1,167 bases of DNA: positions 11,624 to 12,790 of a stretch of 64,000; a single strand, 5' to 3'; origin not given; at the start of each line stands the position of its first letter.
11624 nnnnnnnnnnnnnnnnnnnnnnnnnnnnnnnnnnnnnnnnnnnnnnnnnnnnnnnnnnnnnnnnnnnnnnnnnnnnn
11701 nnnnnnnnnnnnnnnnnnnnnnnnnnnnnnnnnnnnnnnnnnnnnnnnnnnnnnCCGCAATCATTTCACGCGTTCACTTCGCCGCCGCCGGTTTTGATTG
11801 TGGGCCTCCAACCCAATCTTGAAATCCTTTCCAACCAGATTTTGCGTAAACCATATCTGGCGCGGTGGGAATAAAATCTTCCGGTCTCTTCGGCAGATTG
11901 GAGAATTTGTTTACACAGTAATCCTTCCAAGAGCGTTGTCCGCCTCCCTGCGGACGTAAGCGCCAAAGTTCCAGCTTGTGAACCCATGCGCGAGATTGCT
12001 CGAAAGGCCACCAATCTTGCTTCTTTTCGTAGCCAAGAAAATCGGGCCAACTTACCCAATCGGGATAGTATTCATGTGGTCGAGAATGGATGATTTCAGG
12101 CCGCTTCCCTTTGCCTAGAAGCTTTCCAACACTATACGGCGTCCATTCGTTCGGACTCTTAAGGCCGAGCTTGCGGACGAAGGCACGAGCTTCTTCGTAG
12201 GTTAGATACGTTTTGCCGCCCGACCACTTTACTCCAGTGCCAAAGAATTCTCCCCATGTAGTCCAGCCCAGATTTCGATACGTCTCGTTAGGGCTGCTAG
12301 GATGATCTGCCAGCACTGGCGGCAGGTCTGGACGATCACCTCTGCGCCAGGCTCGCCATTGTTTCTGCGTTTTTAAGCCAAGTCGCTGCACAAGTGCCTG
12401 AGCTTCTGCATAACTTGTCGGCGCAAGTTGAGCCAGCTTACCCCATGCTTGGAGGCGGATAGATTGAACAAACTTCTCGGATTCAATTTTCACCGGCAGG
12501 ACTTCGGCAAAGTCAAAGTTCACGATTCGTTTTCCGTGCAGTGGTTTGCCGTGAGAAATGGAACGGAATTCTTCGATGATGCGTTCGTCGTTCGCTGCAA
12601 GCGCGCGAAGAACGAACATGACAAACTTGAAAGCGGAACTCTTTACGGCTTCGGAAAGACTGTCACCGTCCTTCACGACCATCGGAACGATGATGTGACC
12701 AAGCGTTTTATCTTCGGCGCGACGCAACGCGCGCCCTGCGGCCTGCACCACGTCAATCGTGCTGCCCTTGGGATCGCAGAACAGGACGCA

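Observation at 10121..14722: Accessory islet: ImmA/IrrE-XRE protease + DUF4411 PIN-like pair facing a Mrr-nuclease/SF2-helicase giant, bounded by a gene remnant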

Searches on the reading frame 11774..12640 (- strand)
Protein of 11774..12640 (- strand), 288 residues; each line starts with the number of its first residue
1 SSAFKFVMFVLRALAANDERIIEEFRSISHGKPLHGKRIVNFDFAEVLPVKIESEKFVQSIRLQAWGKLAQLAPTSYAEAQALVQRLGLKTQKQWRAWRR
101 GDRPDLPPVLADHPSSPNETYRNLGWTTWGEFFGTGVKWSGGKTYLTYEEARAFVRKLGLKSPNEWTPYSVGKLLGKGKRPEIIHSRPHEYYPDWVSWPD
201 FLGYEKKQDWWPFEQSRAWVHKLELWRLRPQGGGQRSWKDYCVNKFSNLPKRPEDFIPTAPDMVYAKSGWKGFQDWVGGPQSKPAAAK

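Call 26: search_protein_families(library=pfam, proteins=[window:11774-12640:-], max_evalue=1)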
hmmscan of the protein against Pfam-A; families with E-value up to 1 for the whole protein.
window:11774-12640:- (288 aa): 0 families

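Call 59: search_protein_families(library=pfam, proteins=[window:11774-12535:-], max_evalue=10)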
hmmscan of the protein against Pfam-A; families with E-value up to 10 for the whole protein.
window:11774-12535:- (253 aa): 1 family
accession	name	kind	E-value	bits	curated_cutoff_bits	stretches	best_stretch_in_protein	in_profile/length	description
PF14882.11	INT_rpt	-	4.7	8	26.5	1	79-99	13-32/55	Integrase repeat unit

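Call 99: predict_structure(alignment_id=A3)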
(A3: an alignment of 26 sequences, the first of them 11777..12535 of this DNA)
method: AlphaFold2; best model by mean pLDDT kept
length: 253 residues; sequences in the alignment: 26
mean_pLDDT: 81.4   pTM: 0.40
mean pLDDT of the five models: 81.4, 80.9, 80.3, 79.8, 79.3
residues with pLDDT >= 90: 118; 70-90: 75; 50-70: 43; < 50: 17
segments of 3 or more residues with pLDDT < 50: 1-14, 251-253
pLDDT, mean of each block of 10 residues (from residue 1): 39 52 66 63 91 90 93 88 83 84 65 94 93 94 92 89 90 83 93 80 87 89 92 90 68 46
secondary structure, 60 per line:
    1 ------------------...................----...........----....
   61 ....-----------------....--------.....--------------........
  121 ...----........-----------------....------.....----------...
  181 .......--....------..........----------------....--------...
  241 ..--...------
elements in order: H19-37 H42-52 H57-64 H82-85 H94-98 H113-123 H128-135 H153-156 H163-167 H178-187 H190-193 H200-209 H226-229 H238-242

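Call 101: fold_search(model_id=the predicted structure, library=pdb)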
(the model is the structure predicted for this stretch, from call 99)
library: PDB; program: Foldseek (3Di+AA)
matches with E <= 10: 16; with E <= 0.001: 0
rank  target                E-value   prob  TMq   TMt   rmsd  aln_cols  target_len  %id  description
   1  4x3n_A                2.0e+00  0.02  0.11  0.10  22.7       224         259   12  Crystal structure of 34 kDa F-actin bundling protein from Dictyostelium discoideum (released 2015-09-16)
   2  7wr5_B                2.5e+00  0.03  0.12  0.18  15.1       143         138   15  Crystal structure of OspC3-calmodulin-caspase-4 complex binding with 2'-aF-NAD+ (released 2023-01-25)
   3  4ggn_B                4.2e+00  0.03  0.15  0.23   9.8       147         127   16  Malaria invasion machinery protein complex (released 2013-07-03)
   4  6m2w_C                5.0e+00  0.02  0.13  0.20  15.4       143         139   12  Structure of RyR1 (Ca2+/Caffeine/ATP/CaM1234/CHL) (released 2020-09-02)
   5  7tjk_F                5.6e+00  0.01  0.09  0.09  39.7       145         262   14  S. cerevisiae ORC bound to 84 bp ARS1 DNA and Cdc6 (state 2) with docked Orc6 N-terminal domain (released 2022-10-05)
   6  7u9t_I                5.6e+00  0.01  0.09  0.15  16.6       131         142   18  Structure of PKA phosphorylated human RyR2 in the closed state in the presence of Calmodulin (released 2022-08-03)
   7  9nst_D                5.6e+00  0.01  0.07  0.06  16.7       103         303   16  Bacterial Pictet-Spenglerase KslB in complex with product of L-Trp and a-ketoglutaric acid (released 2025-04-23)
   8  7ri3_D                6.0e+00  0.01  0.08  0.04  18.8       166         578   11  Crystal structure of Albireti Toxin, a diphtheria toxin homolog, from Streptomyces albireticuli (released 2022-04-20)
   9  1nya_MODEL_1_A        6.7e+00  0.01  0.11  0.13  18.2       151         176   12  NMR SOLUTION STRUCTURE OF CALERYTHRIN, AN EF-HAND CALCIUM-BINDING PROTEIN (released 2003-08-05)
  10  9ns6_A                6.7e+00  0.01  0.10  0.09  16.3       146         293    8  KslB apoenzyme (released 2025-04-23)
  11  7esx_A                7.1e+00  0.01  0.11  0.08  16.1       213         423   13  Crystal structure of Wolbachia cytoplasmic incompatibility factor CidA from wPip (released 2021-11-10)
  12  9k0b_A                8.0e+00  0.01  0.07  0.06  17.7       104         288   14  Structure of Pictet-Spenglerases KslB in complex with L-Trp (released 2025-06-18)
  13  4z6y_A                8.9e+00  0.01  0.12  0.12  13.7       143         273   15  Structure of the TBC1D7-TSC1 complex (released 2016-04-20)
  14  9mo4_G                9.5e+00  0.02  0.16  0.22  11.5       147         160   11  Structure of native murine cardiac thin filament at pCa=5.8 in Ca2+-free state (lower strand) (released 2025-05-28)
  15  5wbx_R                9.5e+00  0.01  0.13  0.20  12.9       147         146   15  Structural insights into the potency of SK/IK channel positive modulators (released 2017-12-20)
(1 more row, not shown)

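Call 105: fold_search(model_id=the predicted structure, library=viral)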
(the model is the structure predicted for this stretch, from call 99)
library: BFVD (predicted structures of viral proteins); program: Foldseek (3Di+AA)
matches with E <= 10: 29; with E <= 0.001: 1
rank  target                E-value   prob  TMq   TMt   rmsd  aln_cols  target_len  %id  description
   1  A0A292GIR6            5.5e-07  1.00  0.24  0.20  14.4       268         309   20  (no name in the UniProt tables at hand)
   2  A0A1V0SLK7            3.5e-03  0.99  0.30  0.15   9.4       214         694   15  Superfamily II helicase (Fragment) [Klosneuvirus KNV1]
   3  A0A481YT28            1.6e-02  0.92  0.27  0.11  11.4       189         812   10  Helicase [Marseillevirus LCMAC102]
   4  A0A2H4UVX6            2.3e-02  0.99  0.25  0.10   9.0       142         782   14  DEXDc helicase [Bodo saltans virus]
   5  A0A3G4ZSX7            3.9e-02  0.98  0.26  0.10   7.3       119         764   13  Superfamily II DNA or RNA helicase [Terrestrivirus sp.]
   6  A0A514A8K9            2.8e+00  0.01  0.11  0.05  23.5       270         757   15  Lytic transglycosylase [Pantoea phage Kyle]
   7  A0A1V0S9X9            3.7e+00  0.08  0.22  0.13  11.1       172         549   14  Superfamily II DNA or RNA helicase [Catovirus CTV1]
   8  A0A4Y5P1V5            3.7e+00  0.04  0.12  0.19  15.2       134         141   14  YqeY-like protein [Pantoea phage vB_PagS_AAS21]
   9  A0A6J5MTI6            3.9e+00  0.03  0.14  0.09  18.4       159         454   12  Uncharacterized protein [uncultured Caudovirales phage]
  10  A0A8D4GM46            4.2e+00  0.02  0.10  0.13  13.9        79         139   20  (no name in the UniProt tables at hand)
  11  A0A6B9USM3            4.2e+00  0.01  0.10  0.04  27.1       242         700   13  (no name in the UniProt tables at hand)
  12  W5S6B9                4.4e+00  0.01  0.12  0.07  28.1       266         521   10  Uncharacterized protein [Pithovirus sibericum]
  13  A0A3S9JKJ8            4.9e+00  0.04  0.16  0.11  12.0       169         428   11  Rep protein (Fragment) [Marsupial adeno-associated virus 1]
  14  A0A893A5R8            5.2e+00  0.02  0.14  0.08  21.9       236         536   10  Nonstructural protein (Fragment) [Parvoviridae sp.]
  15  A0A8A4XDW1            5.9e+00  0.03  0.12  0.08  11.9        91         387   10  Nonstructural protein 1 [Phoenicurus auroreus ambidensovirus]
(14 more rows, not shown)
